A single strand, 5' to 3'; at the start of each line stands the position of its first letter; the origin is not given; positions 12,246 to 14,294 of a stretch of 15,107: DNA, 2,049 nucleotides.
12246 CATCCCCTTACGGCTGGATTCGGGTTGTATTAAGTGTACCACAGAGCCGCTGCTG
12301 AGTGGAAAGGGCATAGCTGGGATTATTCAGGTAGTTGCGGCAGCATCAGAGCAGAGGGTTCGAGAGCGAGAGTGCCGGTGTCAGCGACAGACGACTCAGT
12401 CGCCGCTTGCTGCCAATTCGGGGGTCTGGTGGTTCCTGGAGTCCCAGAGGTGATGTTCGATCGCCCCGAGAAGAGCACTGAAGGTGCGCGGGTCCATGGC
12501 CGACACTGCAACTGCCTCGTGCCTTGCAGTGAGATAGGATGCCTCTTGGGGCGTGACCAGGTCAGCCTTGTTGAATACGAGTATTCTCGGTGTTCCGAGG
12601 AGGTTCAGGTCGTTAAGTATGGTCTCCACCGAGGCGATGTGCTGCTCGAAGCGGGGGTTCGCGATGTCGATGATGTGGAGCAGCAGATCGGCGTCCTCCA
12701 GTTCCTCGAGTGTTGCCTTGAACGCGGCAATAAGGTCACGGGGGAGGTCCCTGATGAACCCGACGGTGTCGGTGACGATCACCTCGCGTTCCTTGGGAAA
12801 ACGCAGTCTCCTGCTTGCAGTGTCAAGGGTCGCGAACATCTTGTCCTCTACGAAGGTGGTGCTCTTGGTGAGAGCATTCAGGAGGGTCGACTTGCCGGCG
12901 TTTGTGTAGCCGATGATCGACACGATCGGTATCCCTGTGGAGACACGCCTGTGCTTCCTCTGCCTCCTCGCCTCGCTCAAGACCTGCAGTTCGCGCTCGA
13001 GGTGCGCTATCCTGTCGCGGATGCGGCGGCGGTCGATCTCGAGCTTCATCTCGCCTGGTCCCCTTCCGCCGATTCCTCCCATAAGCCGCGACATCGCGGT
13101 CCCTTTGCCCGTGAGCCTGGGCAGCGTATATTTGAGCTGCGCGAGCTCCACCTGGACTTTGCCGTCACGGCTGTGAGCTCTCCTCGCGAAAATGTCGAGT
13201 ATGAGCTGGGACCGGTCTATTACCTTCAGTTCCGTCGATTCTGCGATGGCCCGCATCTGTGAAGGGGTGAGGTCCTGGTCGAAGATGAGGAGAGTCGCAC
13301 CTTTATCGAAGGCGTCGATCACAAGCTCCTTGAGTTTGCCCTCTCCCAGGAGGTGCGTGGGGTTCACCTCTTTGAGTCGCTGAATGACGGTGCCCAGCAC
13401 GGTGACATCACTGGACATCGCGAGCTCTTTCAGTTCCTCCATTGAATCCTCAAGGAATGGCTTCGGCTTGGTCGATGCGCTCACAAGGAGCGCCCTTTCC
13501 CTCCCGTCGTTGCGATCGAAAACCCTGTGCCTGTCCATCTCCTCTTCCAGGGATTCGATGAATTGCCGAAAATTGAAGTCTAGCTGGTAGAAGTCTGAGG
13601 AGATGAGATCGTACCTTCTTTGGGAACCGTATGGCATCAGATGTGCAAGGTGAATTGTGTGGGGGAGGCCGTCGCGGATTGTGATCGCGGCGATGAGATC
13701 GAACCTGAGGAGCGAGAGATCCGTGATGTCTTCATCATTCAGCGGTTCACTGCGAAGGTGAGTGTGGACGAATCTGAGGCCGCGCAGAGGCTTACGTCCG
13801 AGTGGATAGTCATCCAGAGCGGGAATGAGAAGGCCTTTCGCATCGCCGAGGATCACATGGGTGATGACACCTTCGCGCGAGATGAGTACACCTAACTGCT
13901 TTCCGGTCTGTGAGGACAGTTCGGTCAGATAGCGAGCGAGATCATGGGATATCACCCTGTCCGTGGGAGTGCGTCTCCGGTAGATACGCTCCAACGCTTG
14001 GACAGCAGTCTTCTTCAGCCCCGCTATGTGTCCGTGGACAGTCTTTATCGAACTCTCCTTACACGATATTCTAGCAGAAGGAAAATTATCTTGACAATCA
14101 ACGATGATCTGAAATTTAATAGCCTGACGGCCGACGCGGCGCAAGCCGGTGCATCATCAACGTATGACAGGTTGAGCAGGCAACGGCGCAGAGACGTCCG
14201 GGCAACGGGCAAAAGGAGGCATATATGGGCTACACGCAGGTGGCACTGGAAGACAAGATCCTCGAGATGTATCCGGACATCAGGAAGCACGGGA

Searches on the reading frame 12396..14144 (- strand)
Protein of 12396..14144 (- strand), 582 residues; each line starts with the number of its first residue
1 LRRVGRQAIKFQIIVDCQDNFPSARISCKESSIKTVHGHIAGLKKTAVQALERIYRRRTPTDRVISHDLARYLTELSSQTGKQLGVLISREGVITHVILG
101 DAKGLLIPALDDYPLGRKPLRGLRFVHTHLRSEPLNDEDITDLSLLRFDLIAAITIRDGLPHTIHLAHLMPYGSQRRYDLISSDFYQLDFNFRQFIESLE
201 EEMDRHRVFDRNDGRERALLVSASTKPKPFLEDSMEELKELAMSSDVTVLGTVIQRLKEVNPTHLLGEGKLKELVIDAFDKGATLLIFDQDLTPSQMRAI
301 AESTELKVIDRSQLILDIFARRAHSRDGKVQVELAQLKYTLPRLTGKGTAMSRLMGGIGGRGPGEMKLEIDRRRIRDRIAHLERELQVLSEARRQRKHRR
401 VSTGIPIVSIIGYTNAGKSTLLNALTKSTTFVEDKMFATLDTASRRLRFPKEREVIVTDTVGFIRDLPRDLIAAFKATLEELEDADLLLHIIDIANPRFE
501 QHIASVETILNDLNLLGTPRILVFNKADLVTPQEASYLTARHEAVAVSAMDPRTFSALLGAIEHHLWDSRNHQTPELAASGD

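Call 8: search_protein_families(library=pfam, proteins=[window:12396-14144:-])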
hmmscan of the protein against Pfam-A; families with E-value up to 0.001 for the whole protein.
window:12396-14144:- (582 aa): 6 families
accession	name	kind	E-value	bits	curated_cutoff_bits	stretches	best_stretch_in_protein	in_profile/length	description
PF16360.10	GTP-bdg_M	-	5.8e-29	100.9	29.5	1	322-400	1-79/79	GTP-binding GTPase Middle Region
PF13167.11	GTP-bdg_N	-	1.9e-27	96.1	25.4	1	232-320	1-89/89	GTP-binding GTPase N-terminal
PF01926.29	MMR_HSR1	-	2.2e-21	76.5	21.9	1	408-526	2-113/113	50S ribosome-binding GTPase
PF02421.24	FeoB_N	-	3.9e-05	23.7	27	1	408-534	3-122/156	Ferrous iron transport protein B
PF00009.33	GTP_EFTU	-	4e-05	23.7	26.5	0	405-455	3-53/188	Elongation factor Tu GTP binding domain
PF03193.22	RsgA_GTPase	-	0.00015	22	30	0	404-463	106-168/174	RsgA GTPase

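Call 89: search_protein_families(library=ncbifam, proteins=[window:12396-14144:-], max_evalue=1e-10)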
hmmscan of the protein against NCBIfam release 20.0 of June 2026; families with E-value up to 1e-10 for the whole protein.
window:12396-14144:- (582 aa): 11 families
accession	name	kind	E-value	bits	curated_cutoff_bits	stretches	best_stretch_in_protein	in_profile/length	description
TIGR03156.1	GTP_HflX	equivalog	8.3e-133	442.6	216.75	1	217-565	1-350/351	GTPase HflX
NF008280.0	PRK11058.1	equivalog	2.4e-88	296.8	441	1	208-562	1-357/426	ribosome rescue GTPase HflX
TIGR03594.1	GTPase_EngA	equivalog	1.9e-15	56.8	306.7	1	406-572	1-166/432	ribosome biogenesis GTPase Der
NF000908.1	PRK00089.1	equivalog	6.8e-15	55.1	237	1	407-568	5-169/291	GTPase Era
NF003661.0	PRK05291.1-3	equivalog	1.2e-14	54.5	380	1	373-570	187-374/448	tRNA uridine-5-carboxymethylaminomethyl(34) synthesis GTPase MnmE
TIGR02729.1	Obg_CgtA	equivalog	1.4e-14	53.9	280.25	1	408-549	160-311/329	Obg family GTPase CgtA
NF008956.1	PRK12299.1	equivalog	1.8e-14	53.5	300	1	407-559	160-318/327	GTPase ObgE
TIGR00450.1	mnmE_trmE_thdF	equivalog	7.1e-14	51.7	252.6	1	370-542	177-339/446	tRNA uridine-5-carboxymethylaminomethyl(34) synthesis GTPase MnmE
TIGR00231.1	small_GTP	domain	3.2e-12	46.5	42.5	1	408-534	6-127/164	GTP-binding protein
TIGR03918.1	GTP_HydF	equivalog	8.7e-12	44.6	325.55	1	408-569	10-170/392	[FeFe] hydrogenase H-cluster maturation GTPase HydF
NF008955.0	PRK12297.1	equivalog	2.2e-11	43.3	406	1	408-569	162-331/429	GTPase ObgE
